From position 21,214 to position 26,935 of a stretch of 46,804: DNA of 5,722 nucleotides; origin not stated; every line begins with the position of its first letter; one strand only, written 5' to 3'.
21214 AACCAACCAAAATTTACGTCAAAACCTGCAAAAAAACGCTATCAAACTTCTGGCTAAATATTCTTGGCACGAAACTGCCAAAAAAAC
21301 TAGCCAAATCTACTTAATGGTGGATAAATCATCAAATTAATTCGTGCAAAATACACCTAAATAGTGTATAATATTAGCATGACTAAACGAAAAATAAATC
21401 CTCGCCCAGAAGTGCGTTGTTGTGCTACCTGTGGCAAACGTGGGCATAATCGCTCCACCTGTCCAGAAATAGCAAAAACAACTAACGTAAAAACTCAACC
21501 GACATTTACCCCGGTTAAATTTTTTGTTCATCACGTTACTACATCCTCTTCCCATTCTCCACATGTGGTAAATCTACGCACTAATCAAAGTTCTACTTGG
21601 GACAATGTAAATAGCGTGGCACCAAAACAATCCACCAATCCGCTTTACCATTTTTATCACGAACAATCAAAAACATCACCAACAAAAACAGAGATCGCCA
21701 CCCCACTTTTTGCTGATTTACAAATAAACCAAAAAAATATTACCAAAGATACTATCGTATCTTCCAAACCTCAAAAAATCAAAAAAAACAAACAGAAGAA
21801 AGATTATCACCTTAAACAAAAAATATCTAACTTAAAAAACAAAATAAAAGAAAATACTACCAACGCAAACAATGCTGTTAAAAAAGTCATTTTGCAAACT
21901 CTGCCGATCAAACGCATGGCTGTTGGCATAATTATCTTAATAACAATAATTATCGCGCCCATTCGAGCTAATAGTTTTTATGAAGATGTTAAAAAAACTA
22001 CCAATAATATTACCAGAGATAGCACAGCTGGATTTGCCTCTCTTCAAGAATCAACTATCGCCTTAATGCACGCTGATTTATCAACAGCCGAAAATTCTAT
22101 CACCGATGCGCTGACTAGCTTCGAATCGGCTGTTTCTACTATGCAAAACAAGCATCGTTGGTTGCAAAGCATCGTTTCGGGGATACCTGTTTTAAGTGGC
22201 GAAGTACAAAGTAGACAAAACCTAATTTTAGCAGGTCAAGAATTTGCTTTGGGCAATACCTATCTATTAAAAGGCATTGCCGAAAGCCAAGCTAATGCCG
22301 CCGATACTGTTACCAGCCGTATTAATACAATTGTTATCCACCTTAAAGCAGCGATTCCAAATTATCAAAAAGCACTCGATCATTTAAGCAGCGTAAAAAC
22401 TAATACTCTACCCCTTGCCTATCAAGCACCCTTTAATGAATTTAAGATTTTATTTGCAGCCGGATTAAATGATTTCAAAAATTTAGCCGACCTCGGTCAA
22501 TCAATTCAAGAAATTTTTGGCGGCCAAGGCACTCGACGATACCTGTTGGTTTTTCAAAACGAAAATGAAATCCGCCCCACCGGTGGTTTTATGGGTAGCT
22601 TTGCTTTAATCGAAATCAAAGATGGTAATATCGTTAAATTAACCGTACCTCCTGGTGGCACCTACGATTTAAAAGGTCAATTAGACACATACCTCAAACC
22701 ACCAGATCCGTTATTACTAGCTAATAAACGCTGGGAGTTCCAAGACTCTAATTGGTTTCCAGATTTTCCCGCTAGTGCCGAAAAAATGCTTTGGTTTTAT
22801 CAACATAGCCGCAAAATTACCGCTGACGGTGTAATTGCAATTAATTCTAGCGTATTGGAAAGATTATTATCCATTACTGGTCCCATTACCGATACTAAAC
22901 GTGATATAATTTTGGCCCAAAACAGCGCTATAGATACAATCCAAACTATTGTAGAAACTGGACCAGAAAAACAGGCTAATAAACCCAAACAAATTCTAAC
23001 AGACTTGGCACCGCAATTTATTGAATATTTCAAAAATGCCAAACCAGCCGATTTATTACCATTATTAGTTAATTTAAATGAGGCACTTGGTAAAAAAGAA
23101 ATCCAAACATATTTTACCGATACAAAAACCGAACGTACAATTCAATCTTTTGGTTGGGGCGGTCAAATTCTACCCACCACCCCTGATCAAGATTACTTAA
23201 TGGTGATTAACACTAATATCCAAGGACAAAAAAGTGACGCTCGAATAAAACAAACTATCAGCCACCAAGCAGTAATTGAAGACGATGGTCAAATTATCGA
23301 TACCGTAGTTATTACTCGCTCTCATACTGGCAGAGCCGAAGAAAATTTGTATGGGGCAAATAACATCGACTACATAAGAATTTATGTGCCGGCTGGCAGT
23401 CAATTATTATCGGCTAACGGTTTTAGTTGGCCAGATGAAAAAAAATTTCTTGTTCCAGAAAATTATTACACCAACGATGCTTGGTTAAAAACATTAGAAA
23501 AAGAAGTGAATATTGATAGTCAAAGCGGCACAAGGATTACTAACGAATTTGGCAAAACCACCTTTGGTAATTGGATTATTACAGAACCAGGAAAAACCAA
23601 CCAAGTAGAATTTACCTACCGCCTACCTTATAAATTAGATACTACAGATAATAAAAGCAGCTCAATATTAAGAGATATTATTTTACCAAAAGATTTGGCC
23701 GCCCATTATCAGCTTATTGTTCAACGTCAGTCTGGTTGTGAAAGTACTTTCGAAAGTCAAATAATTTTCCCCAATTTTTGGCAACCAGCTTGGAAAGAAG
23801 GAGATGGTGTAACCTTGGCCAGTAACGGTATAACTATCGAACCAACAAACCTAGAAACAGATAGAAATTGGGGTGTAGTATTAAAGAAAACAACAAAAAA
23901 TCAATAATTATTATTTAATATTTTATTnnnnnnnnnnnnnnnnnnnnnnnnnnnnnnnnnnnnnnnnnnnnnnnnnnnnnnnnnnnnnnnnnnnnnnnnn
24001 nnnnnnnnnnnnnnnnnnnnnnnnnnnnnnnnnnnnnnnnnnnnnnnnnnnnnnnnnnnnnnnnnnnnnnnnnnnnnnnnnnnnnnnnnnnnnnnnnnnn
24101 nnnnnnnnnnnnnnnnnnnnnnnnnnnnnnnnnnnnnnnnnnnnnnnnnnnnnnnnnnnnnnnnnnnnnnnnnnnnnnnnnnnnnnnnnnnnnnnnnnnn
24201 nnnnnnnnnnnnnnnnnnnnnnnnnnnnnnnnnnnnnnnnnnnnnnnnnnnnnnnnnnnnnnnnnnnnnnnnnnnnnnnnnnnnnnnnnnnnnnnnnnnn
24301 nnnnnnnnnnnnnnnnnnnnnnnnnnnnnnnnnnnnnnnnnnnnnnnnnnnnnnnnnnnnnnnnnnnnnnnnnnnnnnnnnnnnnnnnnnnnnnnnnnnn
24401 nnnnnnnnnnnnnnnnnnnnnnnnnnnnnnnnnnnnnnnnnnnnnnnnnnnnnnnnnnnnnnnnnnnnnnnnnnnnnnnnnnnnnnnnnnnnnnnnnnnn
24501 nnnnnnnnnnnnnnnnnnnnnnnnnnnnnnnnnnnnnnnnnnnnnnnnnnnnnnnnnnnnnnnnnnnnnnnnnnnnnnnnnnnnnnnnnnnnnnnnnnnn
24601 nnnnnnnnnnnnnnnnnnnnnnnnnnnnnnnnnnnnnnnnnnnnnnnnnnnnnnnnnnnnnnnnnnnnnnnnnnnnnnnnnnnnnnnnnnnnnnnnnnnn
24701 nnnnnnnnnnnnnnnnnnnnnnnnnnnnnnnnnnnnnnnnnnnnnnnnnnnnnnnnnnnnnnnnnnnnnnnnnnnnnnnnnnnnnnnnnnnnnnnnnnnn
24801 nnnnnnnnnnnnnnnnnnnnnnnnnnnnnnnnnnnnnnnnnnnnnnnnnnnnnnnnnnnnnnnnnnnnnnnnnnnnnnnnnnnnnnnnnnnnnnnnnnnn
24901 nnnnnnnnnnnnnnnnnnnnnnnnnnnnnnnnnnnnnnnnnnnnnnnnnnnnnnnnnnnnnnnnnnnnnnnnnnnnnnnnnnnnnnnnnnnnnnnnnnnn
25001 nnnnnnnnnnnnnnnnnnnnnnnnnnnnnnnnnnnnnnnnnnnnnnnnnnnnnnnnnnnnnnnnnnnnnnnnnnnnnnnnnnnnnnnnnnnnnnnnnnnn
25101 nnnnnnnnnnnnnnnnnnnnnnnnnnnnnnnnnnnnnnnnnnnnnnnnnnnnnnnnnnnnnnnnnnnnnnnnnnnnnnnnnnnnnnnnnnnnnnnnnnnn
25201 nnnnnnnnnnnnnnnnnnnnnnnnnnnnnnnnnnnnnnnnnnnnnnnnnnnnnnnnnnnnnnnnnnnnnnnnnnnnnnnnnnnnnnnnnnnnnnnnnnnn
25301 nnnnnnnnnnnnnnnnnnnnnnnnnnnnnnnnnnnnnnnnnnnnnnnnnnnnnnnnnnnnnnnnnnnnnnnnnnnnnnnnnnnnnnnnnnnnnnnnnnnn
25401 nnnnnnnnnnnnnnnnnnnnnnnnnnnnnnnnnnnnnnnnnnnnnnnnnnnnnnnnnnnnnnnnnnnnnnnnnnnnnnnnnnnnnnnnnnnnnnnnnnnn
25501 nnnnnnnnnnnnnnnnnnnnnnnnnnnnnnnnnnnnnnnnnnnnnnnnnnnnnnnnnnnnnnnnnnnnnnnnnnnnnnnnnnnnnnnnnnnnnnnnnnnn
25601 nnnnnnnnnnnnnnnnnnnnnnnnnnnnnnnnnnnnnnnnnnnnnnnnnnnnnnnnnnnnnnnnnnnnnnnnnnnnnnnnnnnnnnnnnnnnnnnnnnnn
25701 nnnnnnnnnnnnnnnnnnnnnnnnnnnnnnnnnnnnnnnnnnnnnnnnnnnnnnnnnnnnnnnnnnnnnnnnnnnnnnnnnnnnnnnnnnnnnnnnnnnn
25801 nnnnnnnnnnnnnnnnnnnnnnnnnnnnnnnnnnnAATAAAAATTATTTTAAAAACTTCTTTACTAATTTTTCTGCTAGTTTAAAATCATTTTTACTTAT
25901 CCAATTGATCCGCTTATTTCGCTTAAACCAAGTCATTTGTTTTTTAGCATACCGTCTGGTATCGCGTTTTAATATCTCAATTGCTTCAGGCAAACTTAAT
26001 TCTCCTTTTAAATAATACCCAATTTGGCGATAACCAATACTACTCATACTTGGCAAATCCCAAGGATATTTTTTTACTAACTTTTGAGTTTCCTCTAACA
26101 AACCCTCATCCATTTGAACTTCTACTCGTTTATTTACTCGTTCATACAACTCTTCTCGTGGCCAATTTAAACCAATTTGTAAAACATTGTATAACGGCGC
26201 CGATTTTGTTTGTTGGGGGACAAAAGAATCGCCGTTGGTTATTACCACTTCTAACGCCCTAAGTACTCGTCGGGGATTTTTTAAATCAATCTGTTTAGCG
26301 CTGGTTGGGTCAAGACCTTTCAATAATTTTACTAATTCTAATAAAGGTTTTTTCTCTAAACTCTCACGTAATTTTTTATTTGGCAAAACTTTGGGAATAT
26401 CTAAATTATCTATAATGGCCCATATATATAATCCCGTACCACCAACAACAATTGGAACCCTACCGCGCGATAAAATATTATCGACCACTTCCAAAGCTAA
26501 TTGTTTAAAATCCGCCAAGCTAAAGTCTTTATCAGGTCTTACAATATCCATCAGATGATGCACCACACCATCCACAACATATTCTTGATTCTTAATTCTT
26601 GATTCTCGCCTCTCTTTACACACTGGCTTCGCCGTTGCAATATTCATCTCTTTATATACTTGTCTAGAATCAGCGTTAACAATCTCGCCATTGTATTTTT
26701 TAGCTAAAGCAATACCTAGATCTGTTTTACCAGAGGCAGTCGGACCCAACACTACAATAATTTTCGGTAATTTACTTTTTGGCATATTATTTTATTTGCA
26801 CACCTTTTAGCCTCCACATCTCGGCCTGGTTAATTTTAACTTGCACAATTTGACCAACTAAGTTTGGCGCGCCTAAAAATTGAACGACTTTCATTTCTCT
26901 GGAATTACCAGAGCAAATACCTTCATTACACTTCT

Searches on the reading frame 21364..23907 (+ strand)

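Call 75: search_protein_families(library=pfam, proteins=[window:21364-23907:+], max_evalue=0.00001)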
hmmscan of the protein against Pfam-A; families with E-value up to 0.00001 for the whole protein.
window:21364-23907:+ (847 aa): 1 family
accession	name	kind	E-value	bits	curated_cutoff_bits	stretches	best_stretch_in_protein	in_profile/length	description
PF13196.11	DUF4012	-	5.9e-26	92.1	28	1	388-520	1-134/144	Protein of unknown function (DUF4012)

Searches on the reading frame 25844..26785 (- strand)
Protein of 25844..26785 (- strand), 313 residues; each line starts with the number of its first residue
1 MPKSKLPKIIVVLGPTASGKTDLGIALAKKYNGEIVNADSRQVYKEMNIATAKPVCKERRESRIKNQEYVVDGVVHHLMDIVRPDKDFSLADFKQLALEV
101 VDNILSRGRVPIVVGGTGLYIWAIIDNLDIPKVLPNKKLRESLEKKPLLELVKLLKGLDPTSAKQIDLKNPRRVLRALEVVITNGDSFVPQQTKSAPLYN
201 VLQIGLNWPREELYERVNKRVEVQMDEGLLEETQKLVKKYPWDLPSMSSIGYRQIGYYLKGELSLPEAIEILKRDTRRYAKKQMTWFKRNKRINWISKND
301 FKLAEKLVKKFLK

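Call 75: search_protein_families(library=pfam, proteins=[window:25844-26785:-], max_evalue=0.00001)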
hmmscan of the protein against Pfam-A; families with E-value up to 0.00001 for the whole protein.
window:25844-26785:- (313 aa): 2 families
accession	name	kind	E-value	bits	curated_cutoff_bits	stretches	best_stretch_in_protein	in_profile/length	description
PF01715.23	IPPT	-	2.1e-74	250.7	23.6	1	42-289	1-242/243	IPP transferase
PF01745.22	IPT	-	4.4e-06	26.7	20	0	8-62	2-56/233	Isopentenyl transferase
